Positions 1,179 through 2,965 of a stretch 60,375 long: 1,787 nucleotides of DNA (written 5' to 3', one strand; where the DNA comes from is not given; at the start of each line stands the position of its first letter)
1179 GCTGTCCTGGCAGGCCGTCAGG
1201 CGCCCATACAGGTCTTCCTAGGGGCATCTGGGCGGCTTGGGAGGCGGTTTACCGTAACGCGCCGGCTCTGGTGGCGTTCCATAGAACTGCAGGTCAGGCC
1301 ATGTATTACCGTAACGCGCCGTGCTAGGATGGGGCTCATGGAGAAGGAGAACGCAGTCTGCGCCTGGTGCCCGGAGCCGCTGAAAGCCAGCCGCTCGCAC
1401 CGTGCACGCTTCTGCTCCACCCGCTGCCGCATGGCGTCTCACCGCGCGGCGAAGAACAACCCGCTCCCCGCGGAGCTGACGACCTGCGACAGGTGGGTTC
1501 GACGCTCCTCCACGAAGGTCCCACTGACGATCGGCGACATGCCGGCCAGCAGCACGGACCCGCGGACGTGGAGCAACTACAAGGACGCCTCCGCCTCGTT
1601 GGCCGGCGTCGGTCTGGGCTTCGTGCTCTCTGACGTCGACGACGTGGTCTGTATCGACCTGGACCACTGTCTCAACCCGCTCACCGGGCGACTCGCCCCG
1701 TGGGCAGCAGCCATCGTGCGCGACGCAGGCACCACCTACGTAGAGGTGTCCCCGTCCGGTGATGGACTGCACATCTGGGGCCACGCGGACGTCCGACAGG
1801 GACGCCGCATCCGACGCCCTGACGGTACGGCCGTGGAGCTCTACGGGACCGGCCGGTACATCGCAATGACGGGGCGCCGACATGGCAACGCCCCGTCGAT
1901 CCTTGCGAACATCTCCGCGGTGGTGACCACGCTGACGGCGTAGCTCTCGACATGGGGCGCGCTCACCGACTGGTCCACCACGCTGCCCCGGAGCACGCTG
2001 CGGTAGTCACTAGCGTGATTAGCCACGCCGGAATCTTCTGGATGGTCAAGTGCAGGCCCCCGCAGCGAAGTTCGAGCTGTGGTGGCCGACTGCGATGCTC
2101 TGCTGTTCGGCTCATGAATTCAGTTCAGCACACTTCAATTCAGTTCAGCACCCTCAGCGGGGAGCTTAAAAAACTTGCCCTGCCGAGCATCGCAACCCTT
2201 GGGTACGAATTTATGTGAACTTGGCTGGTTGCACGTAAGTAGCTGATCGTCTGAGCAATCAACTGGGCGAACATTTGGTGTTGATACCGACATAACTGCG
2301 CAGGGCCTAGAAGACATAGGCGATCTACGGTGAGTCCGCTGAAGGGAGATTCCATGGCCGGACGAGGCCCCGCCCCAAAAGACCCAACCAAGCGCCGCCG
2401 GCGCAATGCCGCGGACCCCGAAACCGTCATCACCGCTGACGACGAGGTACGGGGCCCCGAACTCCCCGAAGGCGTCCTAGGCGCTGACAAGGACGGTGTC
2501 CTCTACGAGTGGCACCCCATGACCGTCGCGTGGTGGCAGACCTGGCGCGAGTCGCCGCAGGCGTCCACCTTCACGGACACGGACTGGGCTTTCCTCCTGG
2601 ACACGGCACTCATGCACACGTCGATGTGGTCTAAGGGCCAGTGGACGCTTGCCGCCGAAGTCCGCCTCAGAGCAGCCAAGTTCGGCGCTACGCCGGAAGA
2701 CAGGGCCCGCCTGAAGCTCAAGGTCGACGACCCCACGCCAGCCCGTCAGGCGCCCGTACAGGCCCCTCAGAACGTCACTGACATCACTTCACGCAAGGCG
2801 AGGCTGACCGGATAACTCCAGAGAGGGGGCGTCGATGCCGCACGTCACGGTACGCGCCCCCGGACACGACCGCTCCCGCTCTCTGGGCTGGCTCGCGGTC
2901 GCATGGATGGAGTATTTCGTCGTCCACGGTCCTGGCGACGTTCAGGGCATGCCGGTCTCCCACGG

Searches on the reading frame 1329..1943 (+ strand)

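Call 76: search_protein_families(library=pfam, proteins=[window:1329-1943:+], max_evalue=0.01)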
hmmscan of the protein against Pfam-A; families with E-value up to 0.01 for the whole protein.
window:1329-1943:+ (204 aa): 1 family
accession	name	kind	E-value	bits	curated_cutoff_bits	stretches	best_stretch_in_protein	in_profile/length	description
PF08800.15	BT4734-like_N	-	0.0084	16.7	22.4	0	105-160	29-82/134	BT4734-like, N-terminal domain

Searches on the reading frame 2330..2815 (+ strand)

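Call 76: search_protein_families(library=pfam, proteins=[window:2330-2815:+], max_evalue=0.01)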
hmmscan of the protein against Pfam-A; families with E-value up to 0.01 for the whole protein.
window:2330-2815:+ (161 aa): 1 family
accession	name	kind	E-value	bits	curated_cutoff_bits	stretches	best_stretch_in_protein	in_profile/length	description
PF25673.1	Terminase_7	-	5.6e-40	137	27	1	11-159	1-138/139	Phage terminase small subunit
